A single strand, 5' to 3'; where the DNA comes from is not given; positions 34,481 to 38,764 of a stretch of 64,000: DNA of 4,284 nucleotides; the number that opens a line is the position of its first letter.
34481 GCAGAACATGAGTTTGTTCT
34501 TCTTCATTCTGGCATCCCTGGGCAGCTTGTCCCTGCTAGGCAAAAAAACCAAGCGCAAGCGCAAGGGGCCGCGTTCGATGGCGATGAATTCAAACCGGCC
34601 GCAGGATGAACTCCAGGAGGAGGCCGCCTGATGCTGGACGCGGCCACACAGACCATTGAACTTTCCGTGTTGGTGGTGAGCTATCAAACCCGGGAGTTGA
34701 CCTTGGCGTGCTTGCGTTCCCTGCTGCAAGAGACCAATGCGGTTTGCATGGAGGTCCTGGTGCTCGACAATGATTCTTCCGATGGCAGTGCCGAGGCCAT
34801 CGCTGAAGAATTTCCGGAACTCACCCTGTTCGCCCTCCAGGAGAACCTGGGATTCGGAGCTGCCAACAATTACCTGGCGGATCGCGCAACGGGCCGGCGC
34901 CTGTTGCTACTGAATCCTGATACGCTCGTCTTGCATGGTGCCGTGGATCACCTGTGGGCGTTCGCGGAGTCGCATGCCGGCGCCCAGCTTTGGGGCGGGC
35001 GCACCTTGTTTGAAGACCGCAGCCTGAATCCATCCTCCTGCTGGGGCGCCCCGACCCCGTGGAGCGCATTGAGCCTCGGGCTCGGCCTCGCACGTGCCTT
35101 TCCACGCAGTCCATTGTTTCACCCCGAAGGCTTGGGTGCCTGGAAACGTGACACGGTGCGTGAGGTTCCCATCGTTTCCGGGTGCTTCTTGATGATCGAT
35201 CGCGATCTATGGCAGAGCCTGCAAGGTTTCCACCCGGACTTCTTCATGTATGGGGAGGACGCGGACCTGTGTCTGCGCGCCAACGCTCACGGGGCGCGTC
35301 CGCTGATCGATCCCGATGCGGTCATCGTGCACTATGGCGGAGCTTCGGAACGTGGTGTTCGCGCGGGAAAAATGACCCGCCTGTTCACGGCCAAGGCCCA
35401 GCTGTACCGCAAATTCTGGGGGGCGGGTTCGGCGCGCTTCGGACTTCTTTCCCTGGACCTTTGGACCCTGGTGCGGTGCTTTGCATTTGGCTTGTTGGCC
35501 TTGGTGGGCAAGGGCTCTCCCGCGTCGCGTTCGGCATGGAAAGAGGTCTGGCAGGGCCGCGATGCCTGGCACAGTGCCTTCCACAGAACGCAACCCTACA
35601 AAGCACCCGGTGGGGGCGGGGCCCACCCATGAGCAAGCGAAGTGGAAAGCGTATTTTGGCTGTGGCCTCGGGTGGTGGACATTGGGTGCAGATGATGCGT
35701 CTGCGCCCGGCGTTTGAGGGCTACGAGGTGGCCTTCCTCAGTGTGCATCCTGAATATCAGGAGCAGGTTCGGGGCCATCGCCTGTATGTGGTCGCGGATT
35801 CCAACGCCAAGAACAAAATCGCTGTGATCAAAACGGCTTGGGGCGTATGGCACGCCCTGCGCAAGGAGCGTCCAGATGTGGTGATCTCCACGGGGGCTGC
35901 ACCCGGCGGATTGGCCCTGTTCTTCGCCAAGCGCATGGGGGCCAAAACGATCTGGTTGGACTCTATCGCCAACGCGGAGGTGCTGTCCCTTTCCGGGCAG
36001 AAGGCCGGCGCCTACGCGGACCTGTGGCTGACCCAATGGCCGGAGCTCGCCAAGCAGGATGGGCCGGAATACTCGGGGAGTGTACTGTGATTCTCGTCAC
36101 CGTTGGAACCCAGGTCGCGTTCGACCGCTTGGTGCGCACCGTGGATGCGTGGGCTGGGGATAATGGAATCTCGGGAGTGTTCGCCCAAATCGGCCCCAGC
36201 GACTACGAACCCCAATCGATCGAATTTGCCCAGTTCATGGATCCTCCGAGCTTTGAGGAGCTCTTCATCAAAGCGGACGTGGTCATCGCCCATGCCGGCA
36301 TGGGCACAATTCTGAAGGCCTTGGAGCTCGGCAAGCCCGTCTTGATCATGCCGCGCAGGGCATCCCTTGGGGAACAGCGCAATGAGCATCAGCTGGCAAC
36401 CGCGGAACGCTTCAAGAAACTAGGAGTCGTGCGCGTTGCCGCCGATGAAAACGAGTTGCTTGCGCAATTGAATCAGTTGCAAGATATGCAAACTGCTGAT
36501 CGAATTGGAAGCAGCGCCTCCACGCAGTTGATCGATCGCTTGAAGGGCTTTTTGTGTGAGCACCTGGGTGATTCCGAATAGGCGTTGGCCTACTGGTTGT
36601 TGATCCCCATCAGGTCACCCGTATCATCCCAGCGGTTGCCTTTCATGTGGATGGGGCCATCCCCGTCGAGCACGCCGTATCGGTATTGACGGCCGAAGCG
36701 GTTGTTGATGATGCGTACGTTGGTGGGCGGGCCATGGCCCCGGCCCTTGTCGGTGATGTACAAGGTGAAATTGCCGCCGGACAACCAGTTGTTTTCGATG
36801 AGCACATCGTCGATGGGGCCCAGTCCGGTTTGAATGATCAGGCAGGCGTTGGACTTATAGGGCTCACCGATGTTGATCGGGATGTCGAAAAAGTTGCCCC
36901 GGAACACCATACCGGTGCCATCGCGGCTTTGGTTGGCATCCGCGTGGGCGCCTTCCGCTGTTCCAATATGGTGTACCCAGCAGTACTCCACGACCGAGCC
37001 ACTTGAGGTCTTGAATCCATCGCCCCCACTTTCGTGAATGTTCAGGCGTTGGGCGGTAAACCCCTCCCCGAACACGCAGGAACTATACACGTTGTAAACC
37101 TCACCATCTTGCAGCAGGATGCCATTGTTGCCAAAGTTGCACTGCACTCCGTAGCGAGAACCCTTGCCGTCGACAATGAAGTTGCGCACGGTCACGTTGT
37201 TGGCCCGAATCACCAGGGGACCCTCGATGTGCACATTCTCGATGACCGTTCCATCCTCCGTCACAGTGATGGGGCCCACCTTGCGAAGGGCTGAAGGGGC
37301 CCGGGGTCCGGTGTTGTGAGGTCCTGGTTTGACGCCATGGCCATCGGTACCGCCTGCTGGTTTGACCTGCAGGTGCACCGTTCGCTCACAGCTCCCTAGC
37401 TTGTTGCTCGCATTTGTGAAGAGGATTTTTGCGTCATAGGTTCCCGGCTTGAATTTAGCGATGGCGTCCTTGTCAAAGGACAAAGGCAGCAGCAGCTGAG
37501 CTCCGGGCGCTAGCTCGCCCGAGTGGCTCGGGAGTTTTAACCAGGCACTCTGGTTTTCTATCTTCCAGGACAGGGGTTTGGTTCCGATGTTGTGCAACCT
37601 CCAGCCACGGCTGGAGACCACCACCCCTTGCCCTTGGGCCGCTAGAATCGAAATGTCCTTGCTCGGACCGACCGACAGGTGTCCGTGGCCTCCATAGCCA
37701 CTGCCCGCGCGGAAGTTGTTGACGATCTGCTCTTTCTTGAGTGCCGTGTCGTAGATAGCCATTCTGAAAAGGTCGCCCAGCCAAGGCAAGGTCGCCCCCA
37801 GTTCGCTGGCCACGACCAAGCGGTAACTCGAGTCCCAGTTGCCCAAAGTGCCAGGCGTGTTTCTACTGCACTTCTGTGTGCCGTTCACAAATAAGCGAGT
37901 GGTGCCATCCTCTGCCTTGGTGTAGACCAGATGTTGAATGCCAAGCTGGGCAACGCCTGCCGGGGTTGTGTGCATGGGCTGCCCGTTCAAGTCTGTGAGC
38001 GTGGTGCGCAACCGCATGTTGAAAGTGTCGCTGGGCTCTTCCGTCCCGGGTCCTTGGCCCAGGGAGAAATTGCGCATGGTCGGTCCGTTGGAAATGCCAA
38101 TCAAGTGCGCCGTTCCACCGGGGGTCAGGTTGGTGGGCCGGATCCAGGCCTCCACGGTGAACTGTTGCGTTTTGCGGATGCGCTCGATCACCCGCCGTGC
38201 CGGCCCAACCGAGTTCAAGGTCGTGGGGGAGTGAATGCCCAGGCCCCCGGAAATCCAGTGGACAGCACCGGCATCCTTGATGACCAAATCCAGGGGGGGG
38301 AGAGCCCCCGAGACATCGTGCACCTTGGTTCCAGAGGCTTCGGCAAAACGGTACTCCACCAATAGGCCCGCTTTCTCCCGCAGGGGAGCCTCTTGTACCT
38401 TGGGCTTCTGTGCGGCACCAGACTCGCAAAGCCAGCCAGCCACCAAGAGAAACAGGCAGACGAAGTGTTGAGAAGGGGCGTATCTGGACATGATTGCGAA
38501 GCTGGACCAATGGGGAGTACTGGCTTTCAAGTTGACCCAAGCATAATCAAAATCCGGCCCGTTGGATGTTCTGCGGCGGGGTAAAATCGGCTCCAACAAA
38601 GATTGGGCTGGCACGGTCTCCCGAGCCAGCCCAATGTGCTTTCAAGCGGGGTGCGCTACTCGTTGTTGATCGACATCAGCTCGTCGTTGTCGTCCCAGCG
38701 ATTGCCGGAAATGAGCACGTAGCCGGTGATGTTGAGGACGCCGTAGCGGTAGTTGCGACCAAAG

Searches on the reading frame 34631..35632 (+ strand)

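Call 51: search_protein_families(library=pfam, proteins=[window:34631-35632:+], max_evalue=0.001)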
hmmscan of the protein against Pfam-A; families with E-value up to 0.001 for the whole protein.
window:34631-35632:+ (333 aa): 3 families
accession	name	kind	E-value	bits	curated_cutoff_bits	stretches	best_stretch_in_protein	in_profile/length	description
PF00535.33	Glycos_transf_2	-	5.1e-13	49.7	23.3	1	12-131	1-122/168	Glycosyl transferase family 2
PF13641.12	Glyco_tranf_2_3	-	2.4e-11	44.5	27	1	11-238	3-215/230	Glycosyltransferase like family 2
PF13632.12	Glyco_trans_2_3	-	8.3e-08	32.7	27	1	179-288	70-170/198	Glycosyl transferase family group 2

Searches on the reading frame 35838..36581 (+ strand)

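Call 51: search_protein_families(library=pfam, proteins=[window:35838-36581:+], max_evalue=0.001)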
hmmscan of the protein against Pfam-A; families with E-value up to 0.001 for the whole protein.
window:35838-36581:+ (247 aa): 1 family
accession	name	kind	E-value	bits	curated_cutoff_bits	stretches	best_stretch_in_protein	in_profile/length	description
PF04101.22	Glyco_tran_28_C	-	6.9e-15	55.9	22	1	84-220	1-146/166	Glycosyltransferase family 28 C-terminal domain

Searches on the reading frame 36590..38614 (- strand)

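Call 22: search_protein_families(library=pfam, proteins=[window:36590-38614:-], max_evalue=0.001)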
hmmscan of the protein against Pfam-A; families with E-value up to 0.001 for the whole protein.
window:36590-38614:- (674 aa): 1 family
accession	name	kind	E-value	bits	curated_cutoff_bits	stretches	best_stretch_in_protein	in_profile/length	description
PF13385.13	Laminin_G_3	-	1.7e-14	54.7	27.6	1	148-297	15-150/151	Concanavalin A-like lectin/glucanases superfamily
